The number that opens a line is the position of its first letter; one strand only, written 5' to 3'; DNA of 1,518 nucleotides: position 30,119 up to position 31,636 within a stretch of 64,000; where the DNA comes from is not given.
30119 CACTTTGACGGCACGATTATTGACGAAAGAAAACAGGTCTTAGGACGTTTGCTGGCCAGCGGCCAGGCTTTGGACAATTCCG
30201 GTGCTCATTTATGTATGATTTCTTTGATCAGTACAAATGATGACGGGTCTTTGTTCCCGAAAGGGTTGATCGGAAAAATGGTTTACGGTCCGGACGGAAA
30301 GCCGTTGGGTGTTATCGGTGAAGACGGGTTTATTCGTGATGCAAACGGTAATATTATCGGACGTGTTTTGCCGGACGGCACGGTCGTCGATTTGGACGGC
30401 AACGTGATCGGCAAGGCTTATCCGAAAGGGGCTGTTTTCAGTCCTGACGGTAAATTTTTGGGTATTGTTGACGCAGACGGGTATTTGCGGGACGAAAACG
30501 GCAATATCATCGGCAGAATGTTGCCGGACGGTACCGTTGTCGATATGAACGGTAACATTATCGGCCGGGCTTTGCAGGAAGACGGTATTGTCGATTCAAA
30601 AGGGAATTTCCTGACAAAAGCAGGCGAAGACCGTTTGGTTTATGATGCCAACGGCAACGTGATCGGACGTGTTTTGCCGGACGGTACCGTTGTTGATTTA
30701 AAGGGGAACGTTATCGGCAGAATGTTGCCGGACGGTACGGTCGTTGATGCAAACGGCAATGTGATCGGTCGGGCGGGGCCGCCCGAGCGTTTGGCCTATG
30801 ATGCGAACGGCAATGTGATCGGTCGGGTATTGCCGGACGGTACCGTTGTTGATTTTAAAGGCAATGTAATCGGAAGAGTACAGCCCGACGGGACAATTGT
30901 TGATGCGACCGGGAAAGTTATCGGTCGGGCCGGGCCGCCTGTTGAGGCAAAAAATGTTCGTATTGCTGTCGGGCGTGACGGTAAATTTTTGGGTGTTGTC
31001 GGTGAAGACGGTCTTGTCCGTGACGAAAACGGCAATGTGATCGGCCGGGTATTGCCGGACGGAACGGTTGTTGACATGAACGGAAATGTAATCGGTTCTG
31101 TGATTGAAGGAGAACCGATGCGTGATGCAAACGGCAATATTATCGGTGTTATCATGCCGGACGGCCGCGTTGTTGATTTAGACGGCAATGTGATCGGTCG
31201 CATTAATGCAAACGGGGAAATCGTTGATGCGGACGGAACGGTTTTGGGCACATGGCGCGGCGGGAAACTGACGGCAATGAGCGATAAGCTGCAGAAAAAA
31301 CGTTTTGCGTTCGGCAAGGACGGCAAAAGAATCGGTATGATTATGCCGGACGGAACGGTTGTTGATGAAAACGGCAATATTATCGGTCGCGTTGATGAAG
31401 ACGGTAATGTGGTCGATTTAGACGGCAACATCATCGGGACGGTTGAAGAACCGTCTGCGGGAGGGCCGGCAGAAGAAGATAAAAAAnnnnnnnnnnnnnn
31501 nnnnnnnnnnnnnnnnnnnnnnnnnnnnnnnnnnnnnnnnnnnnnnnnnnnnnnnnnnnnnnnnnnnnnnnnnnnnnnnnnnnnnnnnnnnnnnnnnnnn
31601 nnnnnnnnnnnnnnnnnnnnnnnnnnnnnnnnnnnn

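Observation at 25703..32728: Giant VirB10 (about 2,340 aa) with an internal repeat array of about 1,700 aa, analogous to CagY/DotG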

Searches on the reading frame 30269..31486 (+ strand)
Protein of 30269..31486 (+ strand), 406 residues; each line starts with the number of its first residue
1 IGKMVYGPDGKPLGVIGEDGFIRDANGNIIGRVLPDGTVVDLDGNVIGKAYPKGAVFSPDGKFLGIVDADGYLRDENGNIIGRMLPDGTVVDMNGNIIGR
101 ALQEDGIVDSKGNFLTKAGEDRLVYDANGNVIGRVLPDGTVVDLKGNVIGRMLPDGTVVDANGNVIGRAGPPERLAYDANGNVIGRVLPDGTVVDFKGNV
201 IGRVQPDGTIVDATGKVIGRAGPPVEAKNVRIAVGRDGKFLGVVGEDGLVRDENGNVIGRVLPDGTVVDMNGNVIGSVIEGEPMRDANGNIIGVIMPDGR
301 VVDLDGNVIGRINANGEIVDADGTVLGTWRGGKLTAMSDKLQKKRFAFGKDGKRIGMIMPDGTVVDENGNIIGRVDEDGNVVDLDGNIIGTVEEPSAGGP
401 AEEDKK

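Call 49: predict_structure(alignment_id=A3)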
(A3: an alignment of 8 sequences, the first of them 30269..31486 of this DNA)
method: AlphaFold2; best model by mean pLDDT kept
length: 406 residues; sequences in the alignment: 8
mean_pLDDT: 71.8   pTM: 0.33
mean pLDDT of the five models: 71.8, 71.1, 68.3, 65.4, 65.4
residues with pLDDT >= 90: 16; 70-90: 233; 50-70: 124; < 50: 33
segments of 3 or more residues with pLDDT < 50: 115-121, 223-229, 396-406
pLDDT, mean of each block of 10 residues (from residue 1): 50 66 80 76 76 70 78 85 82 84 58 44 65 69 79 77 80 67 71 76 85 87 49 66 72 77 79 78 64 71 74 78 78 64 68 75 70 85 89 53 30
secondary structure, 60 per line:
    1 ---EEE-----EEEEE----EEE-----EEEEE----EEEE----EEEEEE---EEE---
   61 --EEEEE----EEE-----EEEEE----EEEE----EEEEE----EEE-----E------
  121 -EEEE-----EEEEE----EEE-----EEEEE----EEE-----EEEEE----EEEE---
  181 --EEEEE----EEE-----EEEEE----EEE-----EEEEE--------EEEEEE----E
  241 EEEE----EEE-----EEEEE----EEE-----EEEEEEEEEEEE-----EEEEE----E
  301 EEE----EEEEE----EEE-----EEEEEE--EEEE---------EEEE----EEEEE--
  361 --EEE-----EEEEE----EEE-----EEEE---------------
elements in order: E4-6 E12-16 E21-23 E29-33 E38-41 E46-51 E55-57 E63-67 E72-74 E80-84 E89-92 E97-101 E106-108 E122-125 E131-135 E140-142 E148-152 E157-159 E165-169 E174-177 E183-187 E192-194 E200-204 E209-211 E217-221 E230-235 E240-244 E249-251 E257-261 E266-268 E274-285 E291-295 E300-303 E308-312 E317-319 E325-330 E333-336 E346-349 E354-358 E363-365 E371-375 E380-382 E388-391

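Call 53: search_solved_structures(query=window:30269-31486:+, max_evalue=0.01)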
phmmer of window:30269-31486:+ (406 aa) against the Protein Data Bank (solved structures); distinct sequences matched with E-value up to 0.01: 1.
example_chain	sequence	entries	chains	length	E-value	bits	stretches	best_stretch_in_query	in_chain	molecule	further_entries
9das_A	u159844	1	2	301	0.00058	21.8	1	36-90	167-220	Flagellin hook IN motif family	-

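Call 54: fold_search(model_id=the predicted structure, library=pdb)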
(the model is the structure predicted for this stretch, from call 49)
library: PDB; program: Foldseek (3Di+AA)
matches with E <= 10: 952; with E <= 0.001: 28
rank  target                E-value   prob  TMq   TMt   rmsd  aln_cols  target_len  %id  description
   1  7q97_A                1.1e-13  0.92  0.09  0.05  25.6       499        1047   15  Structure of the bacterial type VI secretion system effector RhsA. (released 2021-12-22)
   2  8uxt                  8.8e-12  0.82  0.09  0.04  25.1       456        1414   15  Acinetobacter baumannii Tse15 Rhs effector, toxin cleavage mutant (D1369N, D1391N) (released 2024-10-09)
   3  6h6e_F                3.3e-07  0.13  0.08  0.03  26.7       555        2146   13  PTC3 holotoxin complex from Photorhabdus luminecens in prepore state (TcdA1, TcdB2, TccC3) (released 2018-10-03)
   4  7evf                  3.6e-07  0.33  0.11  0.12  18.8       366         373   20  Plant growth-promoting factor YxaL mutant from Bacillus velezensis - T175W/S213G/W215A (released 2022-01-12)
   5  7zau_G                4.2e-07  0.30  0.11  0.10  23.5       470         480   10  Fascin-1 in complex with Nb 3E11 (released 2023-09-27)
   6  9g2f_A                1.6e-06  0.15  0.09  0.05  23.3       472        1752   12  Mouse Teneurin2 dimer variant A1B1 (released 2026-01-21)
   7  9g42_A                3.9e-06  0.16  0.10  0.05  22.8       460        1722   13  Mouse Teneurin2 dimer variant A0B0 (released 2026-01-21)
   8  1dfc_A                4.6e-06  0.14  0.10  0.09  24.0       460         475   11  CRYSTAL STRUCTURE OF HUMAN FASCIN, AN ACTIN-CROSSLINKING PROTEIN (released 2000-11-22)
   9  1dfc_B                8.3e-06  0.11  0.10  0.09  23.9       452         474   11  CRYSTAL STRUCTURE OF HUMAN FASCIN, AN ACTIN-CROSSLINKING PROTEIN (released 2000-11-22)
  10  6rtd_A                4.7e-05  0.10  0.12  0.11  21.5       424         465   16  Dihydro-heme d1 dehydrogenase NirN in complex with DHE (released 2019-06-19)
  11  8vo5_A                4.7e-05  0.10  0.10  0.09  23.4       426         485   12  Cryo-EM structure of fascin bound to F-actin (actin binding site 1) (released 2025-01-15)
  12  3llp_A                9.2e-05  0.09  0.10  0.09  22.8       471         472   10  1.8 Angstrom human fascin 1 crystal structure (released 2010-04-07)
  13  6b0t_A                1.0e-04  0.10  0.12  0.10  23.6       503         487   10  Structural Insights into the Induced-fit Inhibition of Fascin by a Small Molecule (released 2018-04-18)
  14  6rkw_A                1.1e-04  0.12  0.09  0.06  19.3       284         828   15  CryoEM structure of the complete E. coli DNA Gyrase complex bound to a 130 bp DNA duplex (released 2019-11-06)
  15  6yxu_C                1.1e-04  0.04  0.08  0.05  26.4       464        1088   13  Structure of Mycobacterium smegmatis HelD protein in complex with RNA polymerase core - State I, primary channel engag (released 2020-11-04)
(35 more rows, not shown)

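Call 70: search_protein_representatives(protein=window:30269-31486:+)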
Query: 406 residues. Proteins with E-value up to 0.001 (for the whole library): 1145; up to 1e-10: 225; up to 1e-30: 87. The best 150 are listed.
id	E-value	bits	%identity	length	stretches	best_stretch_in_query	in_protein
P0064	1.5e-271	916.6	42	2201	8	176-394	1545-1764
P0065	1.8e-178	610.0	35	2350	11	24-293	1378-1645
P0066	4.2e-173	592.3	35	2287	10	12-205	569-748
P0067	2.7e-167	573.2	35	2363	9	36-396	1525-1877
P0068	3.3e-162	556.4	33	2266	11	11-391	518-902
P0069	5.4e-157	539.2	39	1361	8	5-392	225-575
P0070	8.4e-154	528.7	36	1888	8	87-340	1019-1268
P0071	3.2e-149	513.6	69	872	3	229-399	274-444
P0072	2.3e-141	487.7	42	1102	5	4-220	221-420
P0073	3.7e-133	460.7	36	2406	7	50-390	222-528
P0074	5.9e-121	420.5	65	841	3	228-406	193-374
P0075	3.8e-119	414.5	35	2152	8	9-310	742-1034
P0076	7.1e-117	407.0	35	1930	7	4-390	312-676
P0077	2.7e-116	405.2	31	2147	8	24-384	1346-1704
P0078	1.4e-110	386.3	36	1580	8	70-395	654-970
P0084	7.6e-103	360.8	45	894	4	75-278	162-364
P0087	5.3e-101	354.8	46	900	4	170-391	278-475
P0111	1.2e-66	241.6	47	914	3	119-327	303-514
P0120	2.6e-53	197.7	47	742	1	2-279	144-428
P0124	2.0e-46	175.0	48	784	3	56-295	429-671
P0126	1.5e-43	165.5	45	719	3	90-220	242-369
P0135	3.8e-35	137.8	38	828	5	268-393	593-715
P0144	1.5e-31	126.0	41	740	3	145-327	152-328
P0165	4.7e-23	98.0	45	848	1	124-336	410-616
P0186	1.1e-18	83.6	30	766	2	14-390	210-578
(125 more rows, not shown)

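Call 72: search_protein_families(library=pfam, proteins=[P0084, P0111, P0120, P0087, P0124, P0135, P0165, P0186, P0126, P0144], max_evalue=0.001)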
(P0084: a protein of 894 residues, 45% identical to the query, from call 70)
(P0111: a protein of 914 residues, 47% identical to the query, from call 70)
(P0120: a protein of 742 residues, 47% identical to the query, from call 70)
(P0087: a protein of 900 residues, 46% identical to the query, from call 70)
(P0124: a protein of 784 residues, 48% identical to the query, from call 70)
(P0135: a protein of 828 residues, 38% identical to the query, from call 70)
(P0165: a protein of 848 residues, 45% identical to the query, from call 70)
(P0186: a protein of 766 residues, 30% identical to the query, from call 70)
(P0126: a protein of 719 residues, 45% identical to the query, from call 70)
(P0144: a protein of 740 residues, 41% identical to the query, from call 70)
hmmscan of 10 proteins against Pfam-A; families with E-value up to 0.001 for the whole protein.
P0084 (894 aa): 6 families
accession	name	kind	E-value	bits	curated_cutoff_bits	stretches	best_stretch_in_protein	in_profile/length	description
PF21785.3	Bflower_2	-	1.2e-48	164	38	5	208-276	36-96/112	5-fold beta-flower protein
PF21784.3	Bflower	-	3.7e-24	85.8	25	0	207-252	2-46/116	4-fold beta flower protein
PF03743.19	TrbI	-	2.5e-17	63.8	35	1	716-890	3-186/188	Bacterial conjugation TrbI-like protein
PF05593.20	RHS_repeat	-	5.3e-13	49.4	22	0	502-533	1-36/38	RHS Repeat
PF18342.7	LytB_SH3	-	5.3e-12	46.1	25.8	0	207-226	13-32/67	Endo-beta-N-acetylglucosaminidase LytB SH3 domain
PF23287.1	KOW7_SPT5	-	2.2e-05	24.6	27.1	0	210-230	18-38/52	Transcription elongation factor SPT5, seventh KOW domain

P0111 (914 aa): 6 families
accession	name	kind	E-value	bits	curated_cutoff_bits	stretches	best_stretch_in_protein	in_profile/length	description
PF21785.3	Bflower_2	-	5.4e-45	152.3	38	7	147-236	15-98/112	5-fold beta-flower protein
PF05593.20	RHS_repeat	-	1.7e-20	73.4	22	0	472-504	1-37/38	RHS Repeat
PF21784.3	Bflower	-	7.4e-18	65.5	25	0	379-445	3-63/116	4-fold beta flower protein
PF03743.19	TrbI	-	1.1e-17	64.9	35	1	736-912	2-187/188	Bacterial conjugation TrbI-like protein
PF12396.14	DUF3659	-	3e-15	56.3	24.8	0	247-292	14-55/61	Protein of unknown function (DUF3659)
PF18755.6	RAMA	-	0.00088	19.6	35.2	0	159-185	46-72/107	Restriction Enzyme Adenine Methylase Associated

P0120 (742 aa): 7 families
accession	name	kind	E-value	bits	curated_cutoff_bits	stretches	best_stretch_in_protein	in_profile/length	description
PF21785.3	Bflower_2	-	3.1e-28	98.3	38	3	327-374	35-81/112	5-fold beta-flower protein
PF03743.19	TrbI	-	4.5e-15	56.4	35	1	557-734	2-186/188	Bacterial conjugation TrbI-like protein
PF12396.14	DUF3659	-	2.2e-09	37.5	24.8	0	290-339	11-55/61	Protein of unknown function (DUF3659)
PF05593.20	RHS_repeat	-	3.8e-09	37.2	22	0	260-292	1-37/38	RHS Repeat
PF21784.3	Bflower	-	3.6e-08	34.2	25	0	346-406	4-59/116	4-fold beta flower protein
PF11503.13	YNR034W-A-like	-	0.00035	20.8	25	0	321-340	6-25/72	YNR034W-A-like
PF25455.1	Beta-barrel_CAF17_C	-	0.00067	19.8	25.7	0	354-378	12-36/70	CAF17, C-terminal beta-barrel domain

P0087 (900 aa): 5 families
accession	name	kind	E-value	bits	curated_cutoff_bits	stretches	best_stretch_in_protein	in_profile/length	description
PF21785.3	Bflower_2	-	1.4e-57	192.9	38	6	672-742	13-81/112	5-fold beta-flower protein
PF21784.3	Bflower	-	2.4e-36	125.1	25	5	663-725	3-64/116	4-fold beta flower protein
PF12396.14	DUF3659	-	1.1e-28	99.3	24.8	1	285-328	15-55/61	Protein of unknown function (DUF3659)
PF16976.10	RcpC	-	1.9e-18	66.9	28.8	1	124-246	3-114/114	Flp pilus assembly protein RcpC/CpaB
PF05593.20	RHS_repeat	-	7e-11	42.7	22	0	488-520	2-38/38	RHS Repeat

P0124 (784 aa): 6 families
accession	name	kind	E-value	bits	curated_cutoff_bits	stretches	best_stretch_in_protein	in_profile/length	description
PF21785.3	Bflower_2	-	3.8e-38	130.2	38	4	497-558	32-86/112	5-fold beta-flower protein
PF21784.3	Bflower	-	1.7e-27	96.5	25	0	441-494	15-70/116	4-fold beta flower protein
PF12396.14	DUF3659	-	8.8e-21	74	24.8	2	350-392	14-55/61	Protein of unknown function (DUF3659)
PF16976.10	RcpC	-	1.5e-16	60.8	28.8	1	117-242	2-114/114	Flp pilus assembly protein RcpC/CpaB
PF08666.17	SAF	-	0.00017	22.5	21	0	48-110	2-62/63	SAF domain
PF08348.17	PAS_6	-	0.0003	21.1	27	0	541-622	13-98/115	YheO-like PAS domain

P0135 (828 aa): 5 families
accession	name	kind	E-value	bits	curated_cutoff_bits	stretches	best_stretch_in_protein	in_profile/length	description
PF21785.3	Bflower_2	-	9.7e-40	135.4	38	6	591-665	20-88/112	5-fold beta-flower protein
PF21784.3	Bflower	-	9.7e-26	90.9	25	0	403-465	17-81/116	4-fold beta flower protein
PF16976.10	RcpC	-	8.3e-17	61.6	28.8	1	118-245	3-114/114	Flp pilus assembly protein RcpC/CpaB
PF12396.14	DUF3659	-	3.6e-13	49.6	24.8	0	421-445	13-37/61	Protein of unknown function (DUF3659)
PF08666.17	SAF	-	0.0001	23.2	21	0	48-106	2-58/63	SAF domain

P0165 (848 aa): 2 families
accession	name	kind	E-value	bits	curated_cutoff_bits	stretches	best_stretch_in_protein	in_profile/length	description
PF21785.3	Bflower_2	-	3.4e-15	56.3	38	3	522-611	13-98/112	5-fold beta-flower protein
PF07963.17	N_methyl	-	4.1e-07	29.7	21.2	1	1-24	1-24/27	Prokaryotic N-terminal methylation motif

P0186 (766 aa): 3 families
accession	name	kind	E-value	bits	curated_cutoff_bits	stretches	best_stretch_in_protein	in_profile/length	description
PF21785.3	Bflower_2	-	2.4e-30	105.1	38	4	276-371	8-97/112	5-fold beta-flower protein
PF21784.3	Bflower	-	1.4e-12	48.5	25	1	307-369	3-62/116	4-fold beta flower protein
PF12396.14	DUF3659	-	3e-07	30.7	24.8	0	134-188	7-56/61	Protein of unknown function (DUF3659)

P0126 (719 aa): 3 families
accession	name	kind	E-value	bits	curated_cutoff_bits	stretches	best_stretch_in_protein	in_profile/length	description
PF21784.3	Bflower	-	1.5e-30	106.4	25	4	373-446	3-75/116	4-fold beta flower protein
PF21785.3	Bflower_2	-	1.3e-28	99.6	38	4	242-320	20-95/112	5-fold beta-flower protein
PF12396.14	DUF3659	-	5.8e-12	45.8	24.8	1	328-374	16-59/61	Protein of unknown function (DUF3659)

P0144 (740 aa): 3 families
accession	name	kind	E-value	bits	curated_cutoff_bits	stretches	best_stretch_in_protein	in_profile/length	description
PF21785.3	Bflower_2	-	2.6e-19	69.5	38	3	188-283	12-100/112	5-fold beta-flower protein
PF00691.25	OmpA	-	4.5e-13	49.8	27.2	1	615-724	2-90/98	OmpA family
PF12396.14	DUF3659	-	1.6e-06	28.3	24.8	0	261-311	7-53/61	Protein of unknown function (DUF3659)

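Call 74: find_encoding_contigs(protein=P0084, flank=10000, max_places=2)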
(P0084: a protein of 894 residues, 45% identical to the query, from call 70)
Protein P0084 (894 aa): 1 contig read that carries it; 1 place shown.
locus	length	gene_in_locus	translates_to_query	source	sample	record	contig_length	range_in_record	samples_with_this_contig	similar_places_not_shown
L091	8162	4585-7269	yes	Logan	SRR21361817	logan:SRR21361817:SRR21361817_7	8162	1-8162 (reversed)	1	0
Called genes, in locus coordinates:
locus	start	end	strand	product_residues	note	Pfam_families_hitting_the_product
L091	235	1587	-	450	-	PF00067:p450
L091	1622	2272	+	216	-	PF13441:Gly-zipper_YMGG, PF00691:OmpA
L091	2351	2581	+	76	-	-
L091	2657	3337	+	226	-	PF11393:T4BSS_DotI_IcmL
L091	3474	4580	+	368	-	PF12293:T4BSS_DotH_IcmK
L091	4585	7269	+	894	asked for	PF21784:Bflower (faint), PF05593:RHS_repeat (faint), PF21785:Bflower_2 (weak), PF23287:KOW7_SPT5 (faint), PF21785:Bflower_2 (weak), PF03743:TrbI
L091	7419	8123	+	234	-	-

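Call 78: find_encoding_contigs(protein=P0087, flank=8000, max_places=2)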
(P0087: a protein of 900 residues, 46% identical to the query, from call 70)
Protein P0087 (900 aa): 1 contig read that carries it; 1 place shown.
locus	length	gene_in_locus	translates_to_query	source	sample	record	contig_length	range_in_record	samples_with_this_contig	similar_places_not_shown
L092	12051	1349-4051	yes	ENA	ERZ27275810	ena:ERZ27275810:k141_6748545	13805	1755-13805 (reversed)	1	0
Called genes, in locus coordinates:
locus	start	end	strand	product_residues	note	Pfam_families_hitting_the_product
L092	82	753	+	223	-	-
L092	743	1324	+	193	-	-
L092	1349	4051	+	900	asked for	PF16976:RcpC, PF05593:RHS_repeat (faint), PF21785:Bflower_2, PF12396:DUF3659 (faint), PF21785:Bflower_2, PF21784:Bflower (weak), PF21785:Bflower_2, PF21784:Bflower (weak)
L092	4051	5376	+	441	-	PF13629:T2SS-T3SS_pil_N, PF00263:Secretin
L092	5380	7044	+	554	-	PF00498:FHA, PF00437:T2SSE, PF27713:UCP018868 (weak)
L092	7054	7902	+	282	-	PF00482:T2SSF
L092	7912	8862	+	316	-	PF00482:T2SSF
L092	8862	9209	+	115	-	PF02643:DUF192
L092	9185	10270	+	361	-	PF23914:TPR_CcmH_CycH (faint), PF13414:TPR_11, PF13432:TPR_16, PF14559:TPR_19, PF13431:TPR_17 (weak), PF00515:TPR_1, PF07719:TPR_2 (weak), PF13428:TPR_14 (weak), +5 more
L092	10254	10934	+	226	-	PF07811:TadE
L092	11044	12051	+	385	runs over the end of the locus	PF12679:ABC2_membrane_2, PF12698:ABC2_membrane_3, PF01061:ABC2_membrane (weak), PF12730:ABC2_membrane_4 (weak)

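Call 79: find_encoding_contigs(protein=P0144, flank=6000, max_places=2)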
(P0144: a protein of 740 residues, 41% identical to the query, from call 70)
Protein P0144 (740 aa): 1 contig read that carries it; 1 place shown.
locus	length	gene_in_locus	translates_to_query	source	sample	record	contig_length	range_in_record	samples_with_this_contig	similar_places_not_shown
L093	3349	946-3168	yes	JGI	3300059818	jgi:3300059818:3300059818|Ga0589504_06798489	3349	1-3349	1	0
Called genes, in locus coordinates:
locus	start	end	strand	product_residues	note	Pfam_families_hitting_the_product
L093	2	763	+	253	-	?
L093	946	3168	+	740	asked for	PF12396:DUF3659 (faint), PF00691:OmpA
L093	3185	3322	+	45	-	-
